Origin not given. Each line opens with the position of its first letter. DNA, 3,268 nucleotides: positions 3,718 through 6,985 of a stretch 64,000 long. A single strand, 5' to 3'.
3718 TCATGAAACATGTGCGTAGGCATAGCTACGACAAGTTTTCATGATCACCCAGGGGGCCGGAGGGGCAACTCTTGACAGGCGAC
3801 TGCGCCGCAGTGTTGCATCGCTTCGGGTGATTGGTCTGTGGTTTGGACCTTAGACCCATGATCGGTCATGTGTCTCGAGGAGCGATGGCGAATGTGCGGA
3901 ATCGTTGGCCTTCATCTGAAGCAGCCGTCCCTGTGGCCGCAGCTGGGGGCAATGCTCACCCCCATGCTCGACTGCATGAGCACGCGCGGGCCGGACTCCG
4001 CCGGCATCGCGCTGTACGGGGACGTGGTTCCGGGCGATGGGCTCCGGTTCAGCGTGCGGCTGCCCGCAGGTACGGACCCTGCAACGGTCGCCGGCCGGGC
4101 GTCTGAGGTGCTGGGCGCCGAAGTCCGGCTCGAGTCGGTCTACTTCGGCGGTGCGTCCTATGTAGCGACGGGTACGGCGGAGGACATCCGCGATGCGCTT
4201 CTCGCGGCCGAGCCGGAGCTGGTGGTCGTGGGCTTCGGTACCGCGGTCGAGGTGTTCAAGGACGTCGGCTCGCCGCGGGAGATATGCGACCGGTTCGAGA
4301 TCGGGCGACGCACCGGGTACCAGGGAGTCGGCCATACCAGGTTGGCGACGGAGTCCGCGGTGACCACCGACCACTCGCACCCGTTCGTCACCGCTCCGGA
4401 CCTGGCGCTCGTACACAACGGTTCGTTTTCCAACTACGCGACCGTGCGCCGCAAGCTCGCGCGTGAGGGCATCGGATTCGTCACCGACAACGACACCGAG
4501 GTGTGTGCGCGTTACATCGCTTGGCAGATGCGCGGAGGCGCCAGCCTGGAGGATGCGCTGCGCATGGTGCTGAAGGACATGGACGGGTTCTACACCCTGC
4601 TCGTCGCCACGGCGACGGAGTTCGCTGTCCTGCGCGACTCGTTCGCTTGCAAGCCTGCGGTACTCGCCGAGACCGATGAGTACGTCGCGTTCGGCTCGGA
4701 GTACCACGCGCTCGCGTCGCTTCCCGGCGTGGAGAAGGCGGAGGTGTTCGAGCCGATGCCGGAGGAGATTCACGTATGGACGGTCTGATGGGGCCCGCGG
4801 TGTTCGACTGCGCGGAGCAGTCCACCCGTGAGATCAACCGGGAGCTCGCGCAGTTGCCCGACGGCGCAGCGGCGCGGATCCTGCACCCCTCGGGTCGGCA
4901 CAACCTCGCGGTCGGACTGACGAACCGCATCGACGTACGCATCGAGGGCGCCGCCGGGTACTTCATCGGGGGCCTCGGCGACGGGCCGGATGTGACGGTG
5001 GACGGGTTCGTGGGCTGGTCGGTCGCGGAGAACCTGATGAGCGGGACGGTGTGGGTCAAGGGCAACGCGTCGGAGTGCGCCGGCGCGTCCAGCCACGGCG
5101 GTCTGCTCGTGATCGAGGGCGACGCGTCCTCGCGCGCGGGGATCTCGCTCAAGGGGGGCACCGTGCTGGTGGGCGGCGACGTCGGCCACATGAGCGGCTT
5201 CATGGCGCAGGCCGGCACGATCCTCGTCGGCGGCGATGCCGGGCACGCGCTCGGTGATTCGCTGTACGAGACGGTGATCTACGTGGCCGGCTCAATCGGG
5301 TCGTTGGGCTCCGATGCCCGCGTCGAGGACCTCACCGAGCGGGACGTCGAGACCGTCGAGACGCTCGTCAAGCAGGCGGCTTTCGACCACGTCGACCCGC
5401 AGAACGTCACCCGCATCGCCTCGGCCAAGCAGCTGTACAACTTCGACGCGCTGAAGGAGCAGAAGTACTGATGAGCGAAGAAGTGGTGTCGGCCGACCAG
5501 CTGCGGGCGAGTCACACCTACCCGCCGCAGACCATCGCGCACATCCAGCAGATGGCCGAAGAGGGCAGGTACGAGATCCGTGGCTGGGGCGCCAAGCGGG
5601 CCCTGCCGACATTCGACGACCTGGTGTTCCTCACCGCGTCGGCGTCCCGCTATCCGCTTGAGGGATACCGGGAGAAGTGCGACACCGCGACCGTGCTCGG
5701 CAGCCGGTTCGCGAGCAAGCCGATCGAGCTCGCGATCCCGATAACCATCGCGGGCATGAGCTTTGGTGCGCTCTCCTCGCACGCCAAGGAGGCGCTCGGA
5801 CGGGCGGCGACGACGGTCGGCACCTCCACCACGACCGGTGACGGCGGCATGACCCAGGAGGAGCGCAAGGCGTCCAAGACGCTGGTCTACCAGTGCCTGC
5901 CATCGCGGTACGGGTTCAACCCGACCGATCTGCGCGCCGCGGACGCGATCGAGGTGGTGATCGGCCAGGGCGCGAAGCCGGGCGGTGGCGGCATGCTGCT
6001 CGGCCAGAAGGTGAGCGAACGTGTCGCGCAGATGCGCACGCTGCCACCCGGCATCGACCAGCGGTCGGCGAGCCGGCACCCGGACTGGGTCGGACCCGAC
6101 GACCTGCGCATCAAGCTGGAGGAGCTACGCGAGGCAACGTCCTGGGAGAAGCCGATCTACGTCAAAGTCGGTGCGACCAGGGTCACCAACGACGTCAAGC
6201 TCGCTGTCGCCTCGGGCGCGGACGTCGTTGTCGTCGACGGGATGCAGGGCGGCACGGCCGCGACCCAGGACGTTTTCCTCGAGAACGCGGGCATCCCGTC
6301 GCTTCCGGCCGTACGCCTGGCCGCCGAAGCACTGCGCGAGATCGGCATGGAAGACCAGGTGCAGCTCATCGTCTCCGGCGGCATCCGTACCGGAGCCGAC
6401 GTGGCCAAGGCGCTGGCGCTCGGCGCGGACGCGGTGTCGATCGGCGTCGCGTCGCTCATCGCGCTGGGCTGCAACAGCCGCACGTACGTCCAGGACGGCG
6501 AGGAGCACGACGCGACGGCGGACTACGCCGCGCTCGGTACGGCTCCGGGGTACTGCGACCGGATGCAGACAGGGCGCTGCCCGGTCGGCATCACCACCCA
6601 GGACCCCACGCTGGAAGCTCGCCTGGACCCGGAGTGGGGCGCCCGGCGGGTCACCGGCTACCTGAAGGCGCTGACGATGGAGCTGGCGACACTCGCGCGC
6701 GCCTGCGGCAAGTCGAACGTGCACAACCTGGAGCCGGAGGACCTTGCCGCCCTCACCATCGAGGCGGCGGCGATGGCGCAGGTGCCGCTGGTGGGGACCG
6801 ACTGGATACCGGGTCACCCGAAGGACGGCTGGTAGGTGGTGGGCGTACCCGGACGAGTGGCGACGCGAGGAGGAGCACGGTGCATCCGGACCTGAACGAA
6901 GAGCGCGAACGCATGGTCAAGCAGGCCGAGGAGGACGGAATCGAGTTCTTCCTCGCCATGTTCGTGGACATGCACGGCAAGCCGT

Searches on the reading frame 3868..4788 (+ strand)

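Call 52: search_protein_families(library=pfam, proteins=[window:3868-4788:+], max_evalue=0.001)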
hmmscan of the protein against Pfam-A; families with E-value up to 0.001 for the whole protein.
window:3868-4788:+ (306 aa): 2 families
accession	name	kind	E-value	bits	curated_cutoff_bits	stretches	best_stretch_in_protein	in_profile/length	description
PF13522.11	GATase_6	-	1.5e-17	64.3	27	1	152-278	12-130/130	Glutamine amidotransferase domain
PF13537.11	GATase_7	-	7.6e-15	55.5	25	1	156-283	1-122/123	Glutamine amidotransferase domain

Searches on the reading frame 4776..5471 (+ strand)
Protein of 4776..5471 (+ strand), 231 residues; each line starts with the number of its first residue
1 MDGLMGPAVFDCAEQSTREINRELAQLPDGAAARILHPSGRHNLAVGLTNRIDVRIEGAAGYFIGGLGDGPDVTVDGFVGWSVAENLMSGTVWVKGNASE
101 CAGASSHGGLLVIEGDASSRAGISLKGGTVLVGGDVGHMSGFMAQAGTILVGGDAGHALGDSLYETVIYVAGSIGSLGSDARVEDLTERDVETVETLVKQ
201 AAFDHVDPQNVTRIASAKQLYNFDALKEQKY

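Call 52: search_protein_families(library=pfam, proteins=[window:4776-5471:+], max_evalue=0.001)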
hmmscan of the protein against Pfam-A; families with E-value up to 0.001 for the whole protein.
window:4776-5471:+ (231 aa): 1 family
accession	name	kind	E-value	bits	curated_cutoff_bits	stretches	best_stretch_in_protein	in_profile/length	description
PF01493.24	GXGXG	-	2.1e-10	40.9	32.5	1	34-187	13-179/190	GXGXG motif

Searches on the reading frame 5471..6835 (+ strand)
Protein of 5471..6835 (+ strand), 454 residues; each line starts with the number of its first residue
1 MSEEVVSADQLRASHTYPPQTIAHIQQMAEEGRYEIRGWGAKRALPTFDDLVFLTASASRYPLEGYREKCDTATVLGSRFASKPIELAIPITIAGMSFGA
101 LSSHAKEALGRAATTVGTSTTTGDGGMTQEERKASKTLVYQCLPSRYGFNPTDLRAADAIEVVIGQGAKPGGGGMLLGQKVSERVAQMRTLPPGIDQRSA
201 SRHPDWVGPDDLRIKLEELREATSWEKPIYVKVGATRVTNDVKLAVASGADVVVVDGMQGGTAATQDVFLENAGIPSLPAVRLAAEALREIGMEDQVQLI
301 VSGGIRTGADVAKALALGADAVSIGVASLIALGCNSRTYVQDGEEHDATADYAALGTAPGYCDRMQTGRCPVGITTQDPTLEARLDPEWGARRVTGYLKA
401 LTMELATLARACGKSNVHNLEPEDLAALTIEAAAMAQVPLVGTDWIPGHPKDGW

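Call 52: search_protein_families(library=pfam, proteins=[window:5471-6835:+], max_evalue=0.001)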
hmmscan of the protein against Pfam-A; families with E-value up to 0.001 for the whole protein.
window:5471-6835:+ (454 aa): 6 families
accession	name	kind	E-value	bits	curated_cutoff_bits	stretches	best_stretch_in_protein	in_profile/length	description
PF01645.23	Glu_synthase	-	2.9e-92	310.1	20.4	2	79-336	57-315/369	Conserved region in glutamate synthase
PF01070.24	FMN_dh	-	2.5e-15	56.8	24.9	1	216-337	210-314/350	FMN-dependent dehydrogenase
PF00478.31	IMPDH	-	7.2e-10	38.8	25.6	1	230-326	147-237/345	IMP dehydrogenase / GMP reductase domain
PF03060.21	NMO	-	1.3e-09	38.4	28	1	231-341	139-238/331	Nitronate monooxygenase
PF01180.27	DHO_dh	-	0.00024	20.8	27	1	213-327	145-271/291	Dihydroorotate dehydrogenase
PF00977.27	His_biosynth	-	0.00062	19.7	23.6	1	286-327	63-104/228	Histidine biosynthesis protein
